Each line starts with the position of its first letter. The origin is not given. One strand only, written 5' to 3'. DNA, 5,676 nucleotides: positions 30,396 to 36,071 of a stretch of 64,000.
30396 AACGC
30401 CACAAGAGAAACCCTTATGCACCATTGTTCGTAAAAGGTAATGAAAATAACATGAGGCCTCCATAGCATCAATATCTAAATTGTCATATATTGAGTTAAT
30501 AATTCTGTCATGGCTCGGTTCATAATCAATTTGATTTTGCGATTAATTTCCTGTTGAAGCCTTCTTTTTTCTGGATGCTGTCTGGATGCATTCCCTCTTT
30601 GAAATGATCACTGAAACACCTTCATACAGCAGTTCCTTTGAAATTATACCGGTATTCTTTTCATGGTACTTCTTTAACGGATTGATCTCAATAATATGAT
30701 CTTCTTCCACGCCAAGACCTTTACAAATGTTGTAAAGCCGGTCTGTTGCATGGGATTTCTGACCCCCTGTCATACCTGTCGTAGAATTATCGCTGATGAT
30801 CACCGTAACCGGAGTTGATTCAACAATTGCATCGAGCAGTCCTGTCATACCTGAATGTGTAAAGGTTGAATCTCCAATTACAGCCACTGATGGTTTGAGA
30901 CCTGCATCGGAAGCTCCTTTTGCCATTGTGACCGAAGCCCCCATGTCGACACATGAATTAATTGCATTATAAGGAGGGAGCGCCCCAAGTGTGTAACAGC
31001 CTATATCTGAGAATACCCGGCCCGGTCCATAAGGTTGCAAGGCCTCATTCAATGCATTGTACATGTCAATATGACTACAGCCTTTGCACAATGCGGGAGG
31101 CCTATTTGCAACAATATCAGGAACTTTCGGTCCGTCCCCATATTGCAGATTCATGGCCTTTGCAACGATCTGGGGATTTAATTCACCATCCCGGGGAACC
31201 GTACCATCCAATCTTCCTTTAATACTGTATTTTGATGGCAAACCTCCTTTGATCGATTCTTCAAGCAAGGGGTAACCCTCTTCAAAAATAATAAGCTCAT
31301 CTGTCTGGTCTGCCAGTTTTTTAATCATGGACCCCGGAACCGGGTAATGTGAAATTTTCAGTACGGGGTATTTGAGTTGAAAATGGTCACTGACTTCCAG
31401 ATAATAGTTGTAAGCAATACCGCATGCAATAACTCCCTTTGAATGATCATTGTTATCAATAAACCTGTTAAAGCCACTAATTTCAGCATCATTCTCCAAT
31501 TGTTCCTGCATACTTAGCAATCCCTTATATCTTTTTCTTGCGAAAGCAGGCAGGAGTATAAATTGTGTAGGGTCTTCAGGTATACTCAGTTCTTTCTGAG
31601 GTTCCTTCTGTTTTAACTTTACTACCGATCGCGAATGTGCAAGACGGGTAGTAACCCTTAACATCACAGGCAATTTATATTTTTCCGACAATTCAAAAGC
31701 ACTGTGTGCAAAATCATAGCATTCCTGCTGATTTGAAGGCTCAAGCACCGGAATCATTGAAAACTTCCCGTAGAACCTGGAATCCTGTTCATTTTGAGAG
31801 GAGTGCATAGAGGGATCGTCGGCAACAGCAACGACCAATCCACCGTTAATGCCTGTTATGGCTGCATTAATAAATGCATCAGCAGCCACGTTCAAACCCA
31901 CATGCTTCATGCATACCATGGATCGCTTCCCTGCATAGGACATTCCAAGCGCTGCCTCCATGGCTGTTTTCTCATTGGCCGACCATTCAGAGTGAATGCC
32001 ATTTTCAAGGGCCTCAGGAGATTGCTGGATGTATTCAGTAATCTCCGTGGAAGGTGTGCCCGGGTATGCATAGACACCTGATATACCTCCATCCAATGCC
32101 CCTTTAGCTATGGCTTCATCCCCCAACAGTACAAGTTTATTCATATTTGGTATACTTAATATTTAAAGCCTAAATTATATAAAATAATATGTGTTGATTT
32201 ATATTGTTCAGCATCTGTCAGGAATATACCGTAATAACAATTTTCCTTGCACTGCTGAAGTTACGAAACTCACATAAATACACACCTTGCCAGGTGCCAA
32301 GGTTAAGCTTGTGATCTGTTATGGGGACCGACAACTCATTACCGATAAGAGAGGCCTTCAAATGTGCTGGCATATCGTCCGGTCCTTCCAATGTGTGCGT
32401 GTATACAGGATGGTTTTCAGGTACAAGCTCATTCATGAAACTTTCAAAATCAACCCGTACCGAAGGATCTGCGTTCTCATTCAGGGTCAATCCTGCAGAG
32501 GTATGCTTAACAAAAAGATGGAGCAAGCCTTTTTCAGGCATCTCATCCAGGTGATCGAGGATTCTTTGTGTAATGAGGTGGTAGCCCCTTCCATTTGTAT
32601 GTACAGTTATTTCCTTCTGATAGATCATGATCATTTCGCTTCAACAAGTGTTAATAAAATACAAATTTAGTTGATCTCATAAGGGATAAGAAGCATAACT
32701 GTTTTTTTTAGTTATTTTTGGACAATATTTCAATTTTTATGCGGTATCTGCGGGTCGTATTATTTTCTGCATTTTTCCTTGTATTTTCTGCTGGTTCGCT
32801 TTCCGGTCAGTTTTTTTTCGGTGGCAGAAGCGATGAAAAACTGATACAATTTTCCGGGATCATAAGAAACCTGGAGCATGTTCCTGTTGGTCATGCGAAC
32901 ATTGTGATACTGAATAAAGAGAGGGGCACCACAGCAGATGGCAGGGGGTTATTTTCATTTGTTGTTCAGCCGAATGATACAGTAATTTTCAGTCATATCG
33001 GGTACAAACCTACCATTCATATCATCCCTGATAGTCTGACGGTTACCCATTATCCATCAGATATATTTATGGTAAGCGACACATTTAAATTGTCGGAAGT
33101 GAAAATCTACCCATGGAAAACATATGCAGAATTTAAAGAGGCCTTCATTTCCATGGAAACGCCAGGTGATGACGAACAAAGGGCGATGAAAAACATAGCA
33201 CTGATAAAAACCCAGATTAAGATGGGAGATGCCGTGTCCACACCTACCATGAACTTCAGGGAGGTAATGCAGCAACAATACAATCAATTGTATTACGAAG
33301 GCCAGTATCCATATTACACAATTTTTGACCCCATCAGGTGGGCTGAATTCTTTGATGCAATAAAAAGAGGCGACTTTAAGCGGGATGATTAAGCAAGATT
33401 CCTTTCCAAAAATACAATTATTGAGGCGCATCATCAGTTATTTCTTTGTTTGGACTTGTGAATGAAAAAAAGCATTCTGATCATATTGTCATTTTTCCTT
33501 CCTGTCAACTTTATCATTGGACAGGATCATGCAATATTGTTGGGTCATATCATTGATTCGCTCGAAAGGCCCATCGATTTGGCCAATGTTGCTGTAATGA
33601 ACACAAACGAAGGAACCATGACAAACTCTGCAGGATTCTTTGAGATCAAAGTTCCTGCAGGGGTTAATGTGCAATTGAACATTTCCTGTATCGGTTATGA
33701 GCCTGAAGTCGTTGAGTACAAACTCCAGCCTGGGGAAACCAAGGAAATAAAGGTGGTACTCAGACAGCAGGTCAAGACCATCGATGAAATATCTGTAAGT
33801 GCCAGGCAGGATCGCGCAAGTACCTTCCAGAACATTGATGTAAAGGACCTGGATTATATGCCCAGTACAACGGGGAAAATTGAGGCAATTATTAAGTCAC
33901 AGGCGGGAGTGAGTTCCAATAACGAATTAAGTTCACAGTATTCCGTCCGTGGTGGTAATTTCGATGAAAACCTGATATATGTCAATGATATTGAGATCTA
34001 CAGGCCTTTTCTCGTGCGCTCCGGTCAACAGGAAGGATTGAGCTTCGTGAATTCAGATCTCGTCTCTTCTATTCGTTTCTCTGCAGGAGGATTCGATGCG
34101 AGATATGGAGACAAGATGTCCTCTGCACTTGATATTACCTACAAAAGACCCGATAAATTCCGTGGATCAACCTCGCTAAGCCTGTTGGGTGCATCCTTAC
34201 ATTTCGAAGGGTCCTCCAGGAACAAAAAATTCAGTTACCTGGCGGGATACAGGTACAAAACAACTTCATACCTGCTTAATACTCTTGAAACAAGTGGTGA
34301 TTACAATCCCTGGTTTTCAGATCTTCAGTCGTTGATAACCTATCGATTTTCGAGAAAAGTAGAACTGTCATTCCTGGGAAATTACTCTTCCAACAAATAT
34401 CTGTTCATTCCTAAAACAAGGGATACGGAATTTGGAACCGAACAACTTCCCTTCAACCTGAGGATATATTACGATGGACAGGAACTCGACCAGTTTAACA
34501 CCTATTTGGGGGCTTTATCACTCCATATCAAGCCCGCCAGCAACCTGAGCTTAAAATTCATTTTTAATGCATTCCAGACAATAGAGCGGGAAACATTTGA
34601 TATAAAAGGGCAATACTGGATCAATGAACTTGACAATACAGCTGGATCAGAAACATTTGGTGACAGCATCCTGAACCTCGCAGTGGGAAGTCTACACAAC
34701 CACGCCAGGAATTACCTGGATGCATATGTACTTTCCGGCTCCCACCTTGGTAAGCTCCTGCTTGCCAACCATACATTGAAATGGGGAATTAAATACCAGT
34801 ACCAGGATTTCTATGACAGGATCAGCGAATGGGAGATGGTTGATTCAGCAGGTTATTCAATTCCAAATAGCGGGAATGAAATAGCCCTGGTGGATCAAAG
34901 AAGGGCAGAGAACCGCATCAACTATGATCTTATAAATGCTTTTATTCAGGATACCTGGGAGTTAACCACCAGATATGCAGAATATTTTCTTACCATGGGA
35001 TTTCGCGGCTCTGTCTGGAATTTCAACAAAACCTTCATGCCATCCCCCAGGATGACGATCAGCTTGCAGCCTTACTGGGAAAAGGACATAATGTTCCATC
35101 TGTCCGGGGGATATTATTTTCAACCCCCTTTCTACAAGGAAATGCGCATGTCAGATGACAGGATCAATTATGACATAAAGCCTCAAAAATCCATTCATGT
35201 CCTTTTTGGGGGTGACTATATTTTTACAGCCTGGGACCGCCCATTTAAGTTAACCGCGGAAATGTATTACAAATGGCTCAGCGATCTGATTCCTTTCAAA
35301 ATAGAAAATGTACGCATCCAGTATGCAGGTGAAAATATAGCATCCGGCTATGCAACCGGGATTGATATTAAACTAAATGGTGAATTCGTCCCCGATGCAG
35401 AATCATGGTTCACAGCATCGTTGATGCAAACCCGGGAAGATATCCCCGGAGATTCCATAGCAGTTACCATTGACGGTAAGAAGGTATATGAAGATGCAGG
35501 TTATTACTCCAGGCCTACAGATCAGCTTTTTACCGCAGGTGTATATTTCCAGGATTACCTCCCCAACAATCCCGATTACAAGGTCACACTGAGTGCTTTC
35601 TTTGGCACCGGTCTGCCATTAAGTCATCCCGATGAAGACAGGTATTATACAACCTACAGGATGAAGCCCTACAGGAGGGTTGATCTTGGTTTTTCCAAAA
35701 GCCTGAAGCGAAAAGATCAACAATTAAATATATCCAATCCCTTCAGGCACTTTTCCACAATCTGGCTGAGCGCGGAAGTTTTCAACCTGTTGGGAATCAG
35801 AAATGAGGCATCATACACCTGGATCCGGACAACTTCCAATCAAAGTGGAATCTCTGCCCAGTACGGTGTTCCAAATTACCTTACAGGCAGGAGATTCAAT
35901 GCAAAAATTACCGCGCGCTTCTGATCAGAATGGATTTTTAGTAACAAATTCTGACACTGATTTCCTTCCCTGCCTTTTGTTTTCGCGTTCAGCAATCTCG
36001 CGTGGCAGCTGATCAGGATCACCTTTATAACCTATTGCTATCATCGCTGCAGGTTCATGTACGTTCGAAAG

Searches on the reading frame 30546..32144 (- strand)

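Call 66: search_protein_families(library=pfam, proteins=[window:30546-32144:-], max_evalue=0.00001)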
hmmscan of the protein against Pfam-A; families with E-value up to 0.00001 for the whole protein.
window:30546-32144:- (533 aa): 3 families
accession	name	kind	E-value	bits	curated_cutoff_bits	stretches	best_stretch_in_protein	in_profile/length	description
PF01855.24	POR_N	-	2.8e-18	67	27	1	15-185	2-175/231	Pyruvate flavodoxin/ferredoxin oxidoreductase, thiamine diP-bdg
PF02775.26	TPP_enzyme_C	-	1.5e-13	51.2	21.9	1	380-469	1-98/151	Thiamine pyrophosphate enzyme, C-terminal TPP binding domain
PF02776.23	TPP_enzyme_N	-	1.2e-07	31.9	26.8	0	9-86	4-76/119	Thiamine pyrophosphate enzyme, N-terminal TPP binding domain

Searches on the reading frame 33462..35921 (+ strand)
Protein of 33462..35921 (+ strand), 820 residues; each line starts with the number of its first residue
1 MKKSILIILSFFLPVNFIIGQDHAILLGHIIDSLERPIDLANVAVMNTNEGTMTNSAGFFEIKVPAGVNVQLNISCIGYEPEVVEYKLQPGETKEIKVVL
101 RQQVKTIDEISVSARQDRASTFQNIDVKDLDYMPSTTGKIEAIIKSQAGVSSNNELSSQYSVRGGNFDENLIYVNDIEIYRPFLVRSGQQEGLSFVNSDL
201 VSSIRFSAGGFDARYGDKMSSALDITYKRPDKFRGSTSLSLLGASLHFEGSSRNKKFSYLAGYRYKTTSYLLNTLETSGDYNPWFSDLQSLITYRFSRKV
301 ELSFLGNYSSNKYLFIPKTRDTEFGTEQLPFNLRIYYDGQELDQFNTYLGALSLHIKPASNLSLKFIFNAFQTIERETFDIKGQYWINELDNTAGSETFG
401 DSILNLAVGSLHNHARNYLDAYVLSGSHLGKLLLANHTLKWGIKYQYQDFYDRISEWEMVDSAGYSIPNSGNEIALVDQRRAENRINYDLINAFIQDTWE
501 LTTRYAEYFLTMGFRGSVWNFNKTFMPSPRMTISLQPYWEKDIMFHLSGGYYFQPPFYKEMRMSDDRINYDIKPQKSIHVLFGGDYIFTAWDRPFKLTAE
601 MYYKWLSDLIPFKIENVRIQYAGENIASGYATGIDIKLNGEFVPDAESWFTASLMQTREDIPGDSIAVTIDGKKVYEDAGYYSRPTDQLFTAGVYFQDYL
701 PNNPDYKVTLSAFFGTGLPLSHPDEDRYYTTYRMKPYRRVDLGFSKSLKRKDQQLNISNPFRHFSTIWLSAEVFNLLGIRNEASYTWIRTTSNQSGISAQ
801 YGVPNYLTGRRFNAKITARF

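Call 66: search_protein_families(library=pfam, proteins=[window:33462-35921:+], max_evalue=0.00001)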
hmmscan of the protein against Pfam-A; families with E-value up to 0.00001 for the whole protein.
window:33462-35921:+ (820 aa): 3 families
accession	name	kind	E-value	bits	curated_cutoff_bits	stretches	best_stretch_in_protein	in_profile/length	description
PF13715.12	CarbopepD_reg_2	-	4.5e-16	59.1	32.2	1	28-112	3-88/88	CarboxypepD_reg-like domain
PF13620.12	CarboxypepD_reg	-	7e-10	39.6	32.3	1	27-100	3-81/82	Carboxypeptidase regulatory-like domain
PF07715.20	Plug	-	5e-07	30.6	23.9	1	120-217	7-101/107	TonB-dependent Receptor Plug Domain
